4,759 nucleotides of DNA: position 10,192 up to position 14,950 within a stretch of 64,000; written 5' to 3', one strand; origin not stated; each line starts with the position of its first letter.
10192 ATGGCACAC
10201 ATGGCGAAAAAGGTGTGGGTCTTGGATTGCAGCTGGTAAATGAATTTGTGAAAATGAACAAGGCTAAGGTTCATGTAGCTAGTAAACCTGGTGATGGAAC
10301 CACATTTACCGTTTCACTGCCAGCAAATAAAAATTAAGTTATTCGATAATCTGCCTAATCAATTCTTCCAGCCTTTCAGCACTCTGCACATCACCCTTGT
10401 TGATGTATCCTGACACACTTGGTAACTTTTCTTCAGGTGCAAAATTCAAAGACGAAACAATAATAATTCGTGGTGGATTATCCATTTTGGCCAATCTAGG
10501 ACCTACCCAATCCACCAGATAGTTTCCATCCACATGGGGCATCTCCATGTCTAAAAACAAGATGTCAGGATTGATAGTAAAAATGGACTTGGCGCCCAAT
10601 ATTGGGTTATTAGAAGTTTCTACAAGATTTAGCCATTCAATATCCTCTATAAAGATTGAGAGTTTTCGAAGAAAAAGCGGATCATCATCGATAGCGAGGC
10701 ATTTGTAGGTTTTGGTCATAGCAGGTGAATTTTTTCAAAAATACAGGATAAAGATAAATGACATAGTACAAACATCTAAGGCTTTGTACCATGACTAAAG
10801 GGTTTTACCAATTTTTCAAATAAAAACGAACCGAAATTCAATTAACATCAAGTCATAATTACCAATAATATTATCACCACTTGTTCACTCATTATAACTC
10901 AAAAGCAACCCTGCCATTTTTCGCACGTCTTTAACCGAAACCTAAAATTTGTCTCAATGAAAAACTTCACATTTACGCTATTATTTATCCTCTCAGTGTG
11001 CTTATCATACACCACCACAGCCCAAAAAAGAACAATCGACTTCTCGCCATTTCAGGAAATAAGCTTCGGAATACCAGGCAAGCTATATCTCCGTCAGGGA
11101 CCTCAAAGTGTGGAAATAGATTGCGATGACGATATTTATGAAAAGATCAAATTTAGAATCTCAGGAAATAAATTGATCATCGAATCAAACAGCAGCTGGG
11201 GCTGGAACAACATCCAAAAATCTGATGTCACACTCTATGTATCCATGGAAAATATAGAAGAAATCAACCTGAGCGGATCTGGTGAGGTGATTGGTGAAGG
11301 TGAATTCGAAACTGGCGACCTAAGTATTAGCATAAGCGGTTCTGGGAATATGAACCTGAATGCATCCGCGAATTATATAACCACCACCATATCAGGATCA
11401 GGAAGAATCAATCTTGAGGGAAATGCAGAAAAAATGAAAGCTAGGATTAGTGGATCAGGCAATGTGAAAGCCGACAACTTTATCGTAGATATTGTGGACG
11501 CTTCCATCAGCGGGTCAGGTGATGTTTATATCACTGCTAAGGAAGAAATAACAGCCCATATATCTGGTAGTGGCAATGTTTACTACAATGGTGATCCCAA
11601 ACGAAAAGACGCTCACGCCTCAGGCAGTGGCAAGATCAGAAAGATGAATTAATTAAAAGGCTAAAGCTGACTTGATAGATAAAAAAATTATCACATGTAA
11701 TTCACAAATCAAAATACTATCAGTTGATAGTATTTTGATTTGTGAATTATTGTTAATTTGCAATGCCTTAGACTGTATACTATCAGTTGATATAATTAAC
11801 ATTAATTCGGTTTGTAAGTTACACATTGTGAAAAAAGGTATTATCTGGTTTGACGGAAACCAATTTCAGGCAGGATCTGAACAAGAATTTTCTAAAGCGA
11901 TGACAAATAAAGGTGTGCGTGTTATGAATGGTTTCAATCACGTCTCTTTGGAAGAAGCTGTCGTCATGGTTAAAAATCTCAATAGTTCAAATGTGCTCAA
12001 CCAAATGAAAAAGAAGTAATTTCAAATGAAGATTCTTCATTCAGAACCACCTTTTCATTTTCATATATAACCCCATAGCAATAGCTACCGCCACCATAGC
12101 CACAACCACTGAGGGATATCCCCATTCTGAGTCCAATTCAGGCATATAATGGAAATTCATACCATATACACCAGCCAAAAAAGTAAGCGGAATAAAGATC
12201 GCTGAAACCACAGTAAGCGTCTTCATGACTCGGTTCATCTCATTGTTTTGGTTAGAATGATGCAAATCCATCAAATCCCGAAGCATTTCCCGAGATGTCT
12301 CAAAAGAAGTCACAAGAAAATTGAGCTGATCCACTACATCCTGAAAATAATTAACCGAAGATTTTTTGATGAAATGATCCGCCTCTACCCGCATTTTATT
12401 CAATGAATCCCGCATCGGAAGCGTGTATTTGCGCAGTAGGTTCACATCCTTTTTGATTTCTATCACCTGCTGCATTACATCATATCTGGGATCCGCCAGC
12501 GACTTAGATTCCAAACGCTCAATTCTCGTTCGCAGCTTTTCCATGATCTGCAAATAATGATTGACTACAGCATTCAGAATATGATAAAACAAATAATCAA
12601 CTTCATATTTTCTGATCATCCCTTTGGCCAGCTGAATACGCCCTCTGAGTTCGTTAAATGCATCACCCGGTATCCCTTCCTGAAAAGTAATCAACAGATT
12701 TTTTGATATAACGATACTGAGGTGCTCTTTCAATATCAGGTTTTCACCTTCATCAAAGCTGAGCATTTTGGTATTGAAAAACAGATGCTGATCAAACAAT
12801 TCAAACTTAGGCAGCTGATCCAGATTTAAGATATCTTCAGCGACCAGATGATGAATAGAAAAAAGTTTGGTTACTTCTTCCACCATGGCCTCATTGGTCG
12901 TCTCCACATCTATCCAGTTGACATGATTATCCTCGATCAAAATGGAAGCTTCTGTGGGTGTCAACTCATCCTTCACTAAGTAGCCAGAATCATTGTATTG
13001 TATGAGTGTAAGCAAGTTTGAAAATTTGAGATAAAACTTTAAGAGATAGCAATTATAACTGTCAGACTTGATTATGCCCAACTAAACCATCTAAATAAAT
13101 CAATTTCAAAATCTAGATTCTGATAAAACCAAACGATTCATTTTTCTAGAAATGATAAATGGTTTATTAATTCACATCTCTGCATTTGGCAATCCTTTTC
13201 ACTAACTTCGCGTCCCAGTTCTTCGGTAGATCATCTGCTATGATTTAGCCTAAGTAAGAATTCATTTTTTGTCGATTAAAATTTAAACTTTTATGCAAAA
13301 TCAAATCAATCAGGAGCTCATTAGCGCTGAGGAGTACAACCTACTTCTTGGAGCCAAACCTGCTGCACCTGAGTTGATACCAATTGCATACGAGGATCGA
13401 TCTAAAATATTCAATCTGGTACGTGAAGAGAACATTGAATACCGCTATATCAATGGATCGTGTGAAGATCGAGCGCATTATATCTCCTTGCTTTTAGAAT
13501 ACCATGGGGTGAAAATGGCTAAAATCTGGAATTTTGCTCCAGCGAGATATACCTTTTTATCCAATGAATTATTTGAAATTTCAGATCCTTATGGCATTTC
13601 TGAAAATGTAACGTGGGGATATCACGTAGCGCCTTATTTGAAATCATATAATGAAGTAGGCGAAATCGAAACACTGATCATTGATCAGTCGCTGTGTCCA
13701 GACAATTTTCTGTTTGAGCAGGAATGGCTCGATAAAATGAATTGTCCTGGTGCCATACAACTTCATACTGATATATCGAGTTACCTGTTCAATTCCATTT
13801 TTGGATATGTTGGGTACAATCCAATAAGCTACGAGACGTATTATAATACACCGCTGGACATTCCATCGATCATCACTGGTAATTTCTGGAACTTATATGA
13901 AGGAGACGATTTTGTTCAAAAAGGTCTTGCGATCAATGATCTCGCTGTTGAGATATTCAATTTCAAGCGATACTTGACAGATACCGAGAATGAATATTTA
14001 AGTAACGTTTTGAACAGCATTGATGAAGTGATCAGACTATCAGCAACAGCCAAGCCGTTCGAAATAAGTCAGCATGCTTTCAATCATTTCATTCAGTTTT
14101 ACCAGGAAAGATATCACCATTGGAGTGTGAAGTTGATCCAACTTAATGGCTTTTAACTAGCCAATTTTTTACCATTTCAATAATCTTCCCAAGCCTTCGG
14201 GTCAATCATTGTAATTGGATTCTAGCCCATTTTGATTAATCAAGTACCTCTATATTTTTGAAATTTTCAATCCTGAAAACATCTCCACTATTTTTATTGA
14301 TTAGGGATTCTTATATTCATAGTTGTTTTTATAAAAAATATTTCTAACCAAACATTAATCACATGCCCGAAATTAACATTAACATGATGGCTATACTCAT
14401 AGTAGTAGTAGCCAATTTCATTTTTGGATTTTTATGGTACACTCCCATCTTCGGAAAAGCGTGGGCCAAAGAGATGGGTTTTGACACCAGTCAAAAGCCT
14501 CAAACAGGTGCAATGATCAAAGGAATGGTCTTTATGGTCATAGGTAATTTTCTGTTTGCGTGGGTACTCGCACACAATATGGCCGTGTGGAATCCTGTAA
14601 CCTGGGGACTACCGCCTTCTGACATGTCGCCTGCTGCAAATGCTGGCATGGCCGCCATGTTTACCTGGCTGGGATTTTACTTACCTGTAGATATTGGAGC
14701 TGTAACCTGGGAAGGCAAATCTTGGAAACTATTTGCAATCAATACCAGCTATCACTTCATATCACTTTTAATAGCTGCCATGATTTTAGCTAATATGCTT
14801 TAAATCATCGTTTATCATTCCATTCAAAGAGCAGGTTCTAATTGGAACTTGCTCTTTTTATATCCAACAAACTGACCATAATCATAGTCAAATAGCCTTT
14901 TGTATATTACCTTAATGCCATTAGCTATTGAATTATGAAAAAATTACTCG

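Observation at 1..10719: Output-less multi-kinase array: four tandem sensor kinases with one transmitter type, three sensor architectures, and three receivers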

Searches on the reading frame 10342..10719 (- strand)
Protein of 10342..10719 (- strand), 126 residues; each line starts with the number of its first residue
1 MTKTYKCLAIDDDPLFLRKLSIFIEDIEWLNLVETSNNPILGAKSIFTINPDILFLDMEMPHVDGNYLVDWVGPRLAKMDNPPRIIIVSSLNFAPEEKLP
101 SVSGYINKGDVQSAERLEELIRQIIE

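Call 3: search_protein_families(library=pfam, proteins=[window:10342-10719:-], max_evalue=0.01)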
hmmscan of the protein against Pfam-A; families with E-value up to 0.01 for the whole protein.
window:10342-10719:- (126 aa): 1 family
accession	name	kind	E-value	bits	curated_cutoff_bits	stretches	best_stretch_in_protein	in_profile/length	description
PF00072.30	Response_reg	-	1.3e-07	32.2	30.2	1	8-90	2-78/111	Response regulator receiver domain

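Call 19: search_protein_families(library=pfam, proteins=[window:10342-10719:-], max_evalue=5)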
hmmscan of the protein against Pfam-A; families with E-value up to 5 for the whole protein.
window:10342-10719:- (126 aa): 1 family
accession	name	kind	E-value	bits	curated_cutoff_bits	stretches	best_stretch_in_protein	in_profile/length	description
PF00072.30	Response_reg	-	1.3e-07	32.2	30.2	1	8-90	2-78/111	Response regulator receiver domain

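Call 20: search_protein_families(library=ncbifam, proteins=[window:10342-10719:-], max_evalue=0.01)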
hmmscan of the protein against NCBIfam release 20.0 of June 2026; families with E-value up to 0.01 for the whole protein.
window:10342-10719:- (126 aa): 16 families
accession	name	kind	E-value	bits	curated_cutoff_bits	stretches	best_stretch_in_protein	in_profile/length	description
NF001965.0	PRK00742.1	subfamily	2.1e-10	40.3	293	1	3-91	2-85/357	chemotaxis-specific protein-glutamate methyltransferase CheB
NF008677.0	PRK11697.1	equivalog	2.2e-09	37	246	1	6-88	3-80/238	two-component system response regulator BtsR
NF009206.0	PRK12555.1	subfamily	1.6e-06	27.3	342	1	7-91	3-82/340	chemotaxis-specific protein-glutamate methyltransferase CheB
TIGR02875.1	spore_0_A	equivalog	4.6e-06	26.1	200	1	6-91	4-87/262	sporulation transcription factor Spo0A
NF007935.0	PRK10651.1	equivalog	6.3e-06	25.5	250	1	5-90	7-88/216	two-component system response regulator NarL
NF052445.1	RespRegMctR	equivalog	1.6e-05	24.4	300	1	6-72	3-69/205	two-component system response regulator MctR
NF045505.1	RR_RssB_Pseudo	equivalog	4.2e-05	22.8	700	1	6-89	7-84/394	two-component system response regulator RssB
NF041866.1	EpsW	equivalog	6.1e-05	22.6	200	1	6-99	7-97/131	exopolysaccharide biosynthesis response regulator EpsW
NF045717.1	DVU0259_DivK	exception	0.00011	22.4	160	1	5-92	3-86/117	DVU0259 family response regulator domain-containing protein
NF011896.0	PRK15369.1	equivalog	0.00023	20.8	242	1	3-79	2-78/211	two component system response regulator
NF010684.1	PRK14084.1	equivalog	0.00043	20.1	375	1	6-89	2-81/254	response regulator transcription factor LytR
NF008098.0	PRK10840.1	equivalog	0.00087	18.8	235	1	8-72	7-74/216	response regulator transcription factor RcsB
NF041367.1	CheY_Halo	equivalog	0.0012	19.2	200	1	10-93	3-81/114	chemotaxis protein CheY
NF007969.0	PRK10693.1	equivalog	0.0017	17.5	329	1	6-90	9-87/337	two-component system response regulator RssB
NF007419.0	PRK09958.1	equivalog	0.0029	17.2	251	1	8-92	4-83/204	acid-sensing system DNA-binding response regulator EvgA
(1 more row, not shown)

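Call 41: find_homologous_proteins(query=window:10342-10719:-, max_evalue=0.00001)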
Query window:10342-10719:- (126 aa): 19 proteins with E <= 0.00001 among 22 candidates.
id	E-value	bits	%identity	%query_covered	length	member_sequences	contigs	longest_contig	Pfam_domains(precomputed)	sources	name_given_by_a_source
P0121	2.0e-77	275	100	100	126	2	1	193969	PF00072.31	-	-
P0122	2.2e-57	210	74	100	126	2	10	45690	PF00072.31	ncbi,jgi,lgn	ncbi:MAG: chemotaxis response regulator CheB [Marinoscillum sp.]|jgi:chemotaxis response regulator C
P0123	3.1e-56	206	71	100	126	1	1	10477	PF00072.31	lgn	-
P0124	5.0e-56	206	71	100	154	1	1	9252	PF00072.31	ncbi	-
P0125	2.2e-55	204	73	99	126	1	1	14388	PF00072.31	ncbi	-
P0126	3.2e-55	203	74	99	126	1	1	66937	PF00072.31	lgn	-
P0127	2.0e-54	201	71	100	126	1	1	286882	PF00072.31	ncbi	ncbi:MAG: response regulator [Cyclobacteriaceae bacterium]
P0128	9.4e-54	198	68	99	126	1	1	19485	PF00072.31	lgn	-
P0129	9.5e-51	189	64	100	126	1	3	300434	PF00072.31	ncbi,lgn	ncbi:MAG: response regulator [Cyclobacteriaceae bacterium]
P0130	1.0e-50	189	64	100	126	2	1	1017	PF00072.31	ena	-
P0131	3.1e-45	171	63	100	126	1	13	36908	PF00072.31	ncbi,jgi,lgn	ncbi:MAG: DNA-binding NarL/FixJ family response regulator [Cyclobacteriaceae bacterium]|jgi:DNA-bind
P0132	5.9e-45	170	58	99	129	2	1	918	PF00072.31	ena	-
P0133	2.8e-39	152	52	98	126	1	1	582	PF00072.31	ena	-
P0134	1.0e-36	143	52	97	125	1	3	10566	PF00072.31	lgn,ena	-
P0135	2.6e-35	139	52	95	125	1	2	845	PF00072.31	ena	-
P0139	3.9e-10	58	36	84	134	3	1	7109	PF00072.31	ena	-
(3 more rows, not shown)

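Call 42: find_encoding_contigs(protein=P0134, flank=8000, max_places=2)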
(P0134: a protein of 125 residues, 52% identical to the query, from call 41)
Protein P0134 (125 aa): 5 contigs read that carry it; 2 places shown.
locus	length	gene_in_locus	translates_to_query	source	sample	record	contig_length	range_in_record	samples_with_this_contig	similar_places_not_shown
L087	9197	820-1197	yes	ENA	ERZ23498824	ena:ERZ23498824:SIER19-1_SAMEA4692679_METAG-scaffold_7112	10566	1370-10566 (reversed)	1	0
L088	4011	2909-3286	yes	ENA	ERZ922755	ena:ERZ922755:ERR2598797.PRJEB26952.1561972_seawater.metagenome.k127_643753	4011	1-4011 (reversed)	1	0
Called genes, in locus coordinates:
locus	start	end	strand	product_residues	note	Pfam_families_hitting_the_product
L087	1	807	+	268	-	?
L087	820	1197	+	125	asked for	PF00072:Response_reg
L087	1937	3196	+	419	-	PF07696:7TMR-DISMED2, PF07695:7TMR-DISM_7TM, PF04397:LytTR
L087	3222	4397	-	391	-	PF00027:cNMP_binding, PF00512:HisKA (weak), PF02518:HATPase_c, PF13589:HATPase_c_3 (weak)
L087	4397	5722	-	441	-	PF01569:PAP2 (weak), PF22778:VCPO_2nd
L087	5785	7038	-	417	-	PF00171:Aldedh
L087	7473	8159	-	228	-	PF00702:Hydrolase, PF13419:HAD_2, PF13242:Hydrolase_like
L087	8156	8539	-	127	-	PF01022:HTH_5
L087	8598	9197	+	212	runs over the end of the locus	PF13715:CarbopepD_reg_2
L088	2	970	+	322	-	?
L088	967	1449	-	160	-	-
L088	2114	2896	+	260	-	PF07978:NIPSNAP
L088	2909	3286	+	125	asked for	PF00072:Response_reg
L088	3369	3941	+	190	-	PF04397:LytTR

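Call 43: find_encoding_contigs(protein=P0139, flank=8000, max_places=2)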
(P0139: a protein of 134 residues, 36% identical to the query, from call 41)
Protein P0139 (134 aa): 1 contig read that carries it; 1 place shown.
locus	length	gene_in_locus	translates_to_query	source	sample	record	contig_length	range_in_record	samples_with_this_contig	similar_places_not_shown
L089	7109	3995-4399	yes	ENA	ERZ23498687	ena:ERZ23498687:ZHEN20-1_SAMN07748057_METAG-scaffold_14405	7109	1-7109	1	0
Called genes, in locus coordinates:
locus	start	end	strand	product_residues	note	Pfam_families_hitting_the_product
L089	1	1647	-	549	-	?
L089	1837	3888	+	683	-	PF00133:tRNA-synt_1, PF01406:tRNA-synt_1e (faint), PF09334:tRNA-synt_1g, PF08264:Anticodon_1 (faint), PF19303:Anticodon_3, PF01588:tRNA_bind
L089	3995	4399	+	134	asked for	PF00072:Response_reg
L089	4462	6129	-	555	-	PF14269:Arylsulfotran_2, PF05935:Arylsulfotrans, PF18962:Por_Secre_tail (faint)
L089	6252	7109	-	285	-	?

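Call 52: predict_structure(alignment_id=A3)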
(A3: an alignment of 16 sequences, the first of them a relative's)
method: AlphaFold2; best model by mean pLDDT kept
length: 126 residues; sequences in the alignment: 16
mean_pLDDT: 90.4   pTM: 0.85
mean pLDDT of the five models: 90.4, 89.9, 88.9, 87.6, 87.4
residues with pLDDT >= 90: 82; 70-90: 41; 50-70: 3; < 50: 0
segments of 3 or more residues with pLDDT < 50: none
pLDDT, mean of each block of 10 residues (from residue 1): 89 95 97 94 93 92 76 87 93 80 92 96 93
secondary structure, 60 per line:
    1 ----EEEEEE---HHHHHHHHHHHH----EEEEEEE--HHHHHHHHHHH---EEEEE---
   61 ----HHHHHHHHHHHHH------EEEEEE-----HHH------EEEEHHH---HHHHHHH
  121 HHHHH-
elements in order: E5-10 H14-25 E30-36 H39-49 E53-57 H65-77 E84-89 E104-107 H114-125
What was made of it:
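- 10339..10719 (-): R3: stand-alone receiver of 126 aa, convergent with RK. It is the likely cognate acceptor of RK's transmitter. AF2 pLDDT is 90 (call 52).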

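Call 59: fold_search(model_id=the predicted structure, library=pdb)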
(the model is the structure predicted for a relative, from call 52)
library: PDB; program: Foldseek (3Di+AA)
matches with E <= 10: 1489; with E <= 0.001: 452
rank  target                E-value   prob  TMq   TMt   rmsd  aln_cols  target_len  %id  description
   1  3eul_B                5.8e-09  1.00  0.78  0.79   2.4       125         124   18  Structure of the signal receiver domain of the putative response regulator NarL from Mycobacterium tuberculosis (released 2008-11-11)
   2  5wq0_B                3.0e-08  1.00  0.80  0.80   2.2       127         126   20  Receiver domain of Spo0A from Paenisporosarcina sp. TG-14 (released 2017-03-22)
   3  7ssi_C                4.8e-08  1.00  0.79  0.76   2.4       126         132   18  CRYSTAL STRUCTURE OF THE DESK:DESR-Q10A COMPLEX IN THE PHOSPHOTRANSFER STATE (released 2022-11-16)
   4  5wq0_F                5.1e-08  1.00  0.76  0.76   2.9       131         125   22  Receiver domain of Spo0A from Paenisporosarcina sp. TG-14 (released 2017-03-22)
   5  3eul_C                5.8e-08  1.00  0.76  0.80   2.5       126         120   19  Structure of the signal receiver domain of the putative response regulator NarL from Mycobacterium tuberculosis (released 2008-11-11)
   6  1rnl                  5.8e-08  1.00  0.76  0.50   2.7       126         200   23  THE NITRATE/NITRITE RESPONSE REGULATOR PROTEIN NARL FROM NARL (released 1996-11-08)
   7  7ssi_F                6.2e-08  1.00  0.79  0.75   2.4       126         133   18  CRYSTAL STRUCTURE OF THE DESK:DESR-Q10A COMPLEX IN THE PHOSPHOTRANSFER STATE (released 2022-11-16)
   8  3t8y_B                6.2e-08  1.00  0.79  0.73   2.4       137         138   23  Crystal structure of the response regulator domain of Thermotoga maritima CheB (released 2011-09-14)
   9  1a2o_A                6.2e-08  1.00  0.74  0.30   3.3       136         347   25  STRUCTURAL BASIS FOR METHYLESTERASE CHEB REGULATION BY A PHOSPHORYLATION-ACTIVATED DOMAIN (released 1998-04-29)
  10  6ekg                  1.1e-07  1.00  0.77  0.80   2.9       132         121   17  Crystal structure of an archaeal CheY from Methanoccocus maripaludis (released 2018-01-31)
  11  3t8y_A                1.1e-07  1.00  0.79  0.75   2.5       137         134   22  Crystal structure of the response regulator domain of Thermotoga maritima CheB (released 2011-09-14)
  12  5hev_C                1.2e-07  1.00  0.69  0.43   3.6       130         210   25  Crystal Structure of the beryllofluoride-activated LiaR from Enterococcus faecium (released 2016-11-16)
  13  5wq0_D                1.3e-07  1.00  0.79  0.78   2.6       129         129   20  Receiver domain of Spo0A from Paenisporosarcina sp. TG-14 (released 2017-03-22)
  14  5wq0_C                1.4e-07  1.00  0.79  0.81   2.4       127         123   20  Receiver domain of Spo0A from Paenisporosarcina sp. TG-14 (released 2017-03-22)
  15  5iuk_C                1.6e-07  1.00  0.79  0.76   2.4       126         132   18  Crystal structure of the DesK-DesR complex in the phosphotransfer state with high Mg2+ (150 mM) (released 2016-12-21)
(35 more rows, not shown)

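Call 61: find_related_loci(query=A3, collection=metagenome_contigs, flank=7000)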
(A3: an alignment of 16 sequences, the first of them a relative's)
Query A3 (126 aa) in metagenome_contigs; peptide patterns used: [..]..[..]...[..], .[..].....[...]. (x = any residue, [..] = any of these).
600 stretches matched a pattern (row limit reached: there are more); 327 encode a relative of the query (tblastn E <= 1e-3); the best 80 are kept; 80 distinct loci.
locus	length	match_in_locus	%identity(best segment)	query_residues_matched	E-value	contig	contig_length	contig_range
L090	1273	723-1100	60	1-126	5e-53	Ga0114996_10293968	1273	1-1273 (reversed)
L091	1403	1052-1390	38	6-125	2e-24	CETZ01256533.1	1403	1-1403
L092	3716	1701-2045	33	5-126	3e-18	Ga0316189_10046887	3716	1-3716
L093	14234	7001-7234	38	6-90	6e-13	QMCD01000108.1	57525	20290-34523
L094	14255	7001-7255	38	6-96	1e-12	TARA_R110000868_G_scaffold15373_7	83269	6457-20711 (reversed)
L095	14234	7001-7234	39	6-90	1e-12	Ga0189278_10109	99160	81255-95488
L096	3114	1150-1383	36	6-90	2e-12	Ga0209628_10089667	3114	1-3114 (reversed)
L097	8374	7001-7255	40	6-96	2e-12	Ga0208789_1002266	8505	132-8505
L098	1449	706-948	38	3-90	2e-12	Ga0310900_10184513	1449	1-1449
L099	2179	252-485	35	6-90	3e-12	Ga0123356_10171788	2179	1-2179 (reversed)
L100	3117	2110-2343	35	6-90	4e-12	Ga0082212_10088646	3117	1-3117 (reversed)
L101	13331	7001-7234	35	6-90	6e-12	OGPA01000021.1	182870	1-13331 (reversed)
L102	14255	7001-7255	38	6-96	6e-12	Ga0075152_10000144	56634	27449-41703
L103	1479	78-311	38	6-90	4e-12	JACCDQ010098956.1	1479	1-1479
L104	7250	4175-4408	38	6-90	6e-12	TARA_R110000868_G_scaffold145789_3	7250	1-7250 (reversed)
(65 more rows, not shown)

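Call 81: search_protein_representatives(alignment_id=A3)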
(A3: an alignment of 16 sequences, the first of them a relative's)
Query: 16 sequences, 126 profile positions. Proteins with E-value up to 0.001 (for the whole library): 40347; up to 1e-10: 690; up to 1e-30: 7. The best 150 are listed.
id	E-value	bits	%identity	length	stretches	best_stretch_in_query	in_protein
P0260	1.9e-51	189.2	-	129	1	1-125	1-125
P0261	3.9e-48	178.5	-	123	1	6-125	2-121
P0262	3.1e-47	175.6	-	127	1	1-125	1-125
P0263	4.7e-36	139.5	-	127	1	1-125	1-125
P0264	9.2e-33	128.8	-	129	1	3-121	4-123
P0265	2.1e-32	127.6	-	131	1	2-123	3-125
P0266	1.6e-31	124.8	-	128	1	2-122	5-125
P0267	2.1e-30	121.2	-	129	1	1-124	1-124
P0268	2.6e-27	111.2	-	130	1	1-123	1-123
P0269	2.7e-27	111.2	-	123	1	4-124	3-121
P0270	3.0e-26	107.8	-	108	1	24-125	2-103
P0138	1.7e-25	105.4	-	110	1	39-125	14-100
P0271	9.9e-24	99.6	-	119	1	4-125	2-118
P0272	5.8e-23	97.2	-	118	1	6-125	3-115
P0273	6.5e-23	97.0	-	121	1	1-126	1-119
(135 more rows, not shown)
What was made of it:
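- On LytTR-family response regulator, for R3: All close family members are stand-alone at 108-154 aa (calls 41, 81).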

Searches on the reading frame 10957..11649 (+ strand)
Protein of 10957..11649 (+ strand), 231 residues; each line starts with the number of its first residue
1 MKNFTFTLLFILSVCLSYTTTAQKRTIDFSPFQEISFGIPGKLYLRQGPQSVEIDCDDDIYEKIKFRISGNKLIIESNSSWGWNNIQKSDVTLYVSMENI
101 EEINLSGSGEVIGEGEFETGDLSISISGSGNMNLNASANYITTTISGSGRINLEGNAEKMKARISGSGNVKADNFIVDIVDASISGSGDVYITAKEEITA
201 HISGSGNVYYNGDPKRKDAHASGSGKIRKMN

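Call 4: search_protein_families(library=pfam, proteins=[window:10957-11649:+], max_evalue=0.01)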
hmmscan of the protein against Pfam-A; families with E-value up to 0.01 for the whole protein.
window:10957-11649:+ (231 aa): 1 family
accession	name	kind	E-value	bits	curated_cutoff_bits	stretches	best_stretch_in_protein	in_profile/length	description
PF10988.14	DUF2807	-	3.7e-46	157.6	24.2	1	31-214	1-181/181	Putative auto-transporter adhesin, head GIN domain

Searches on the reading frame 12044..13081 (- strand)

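Call 4: search_protein_families(library=pfam, proteins=[window:12044-13081:-], max_evalue=0.01)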
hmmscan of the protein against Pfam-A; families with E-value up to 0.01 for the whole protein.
window:12044-13081:- (346 aa): 1 family
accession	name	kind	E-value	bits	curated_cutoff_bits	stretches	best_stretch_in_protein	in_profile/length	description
PF01544.23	CorA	-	1.2e-66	225.5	27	1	52-344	2-292/292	CorA-like Mg2+ transporter protein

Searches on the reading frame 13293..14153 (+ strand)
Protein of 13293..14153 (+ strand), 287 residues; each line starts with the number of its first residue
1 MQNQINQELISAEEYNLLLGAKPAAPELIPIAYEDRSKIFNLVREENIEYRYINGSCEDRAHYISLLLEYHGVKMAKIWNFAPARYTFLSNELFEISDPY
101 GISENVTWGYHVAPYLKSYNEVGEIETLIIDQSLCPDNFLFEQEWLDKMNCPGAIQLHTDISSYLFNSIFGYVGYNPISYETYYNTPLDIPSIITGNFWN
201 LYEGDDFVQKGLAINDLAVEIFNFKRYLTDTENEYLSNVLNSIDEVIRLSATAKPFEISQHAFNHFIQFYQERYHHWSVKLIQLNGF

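Call 4: search_protein_families(library=pfam, proteins=[window:13293-14153:+], max_evalue=0.01)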
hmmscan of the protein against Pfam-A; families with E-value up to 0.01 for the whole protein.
window:13293-14153:+ (287 aa): 1 family
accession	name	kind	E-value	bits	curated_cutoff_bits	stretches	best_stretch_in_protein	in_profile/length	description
PF18626.7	Gln_deamidase_2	-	6.2e-18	65.4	25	1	38-149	3-106/106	Glutaminase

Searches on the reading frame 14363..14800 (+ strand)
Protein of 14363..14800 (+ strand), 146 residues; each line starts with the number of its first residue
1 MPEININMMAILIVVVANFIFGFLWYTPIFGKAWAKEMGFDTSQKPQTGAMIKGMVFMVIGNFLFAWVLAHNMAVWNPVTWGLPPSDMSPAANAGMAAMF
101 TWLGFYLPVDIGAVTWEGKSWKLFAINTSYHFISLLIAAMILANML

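Call 4: search_protein_families(library=pfam, proteins=[window:14363-14800:+], max_evalue=0.01)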
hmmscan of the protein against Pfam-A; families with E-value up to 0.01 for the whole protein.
window:14363-14800:+ (146 aa): 1 family
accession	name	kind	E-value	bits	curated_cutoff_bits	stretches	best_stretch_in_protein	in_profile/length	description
PF08570.15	DUF1761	-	2.8e-26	92.6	31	1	10-142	2-122/123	Protein of unknown function (DUF1761)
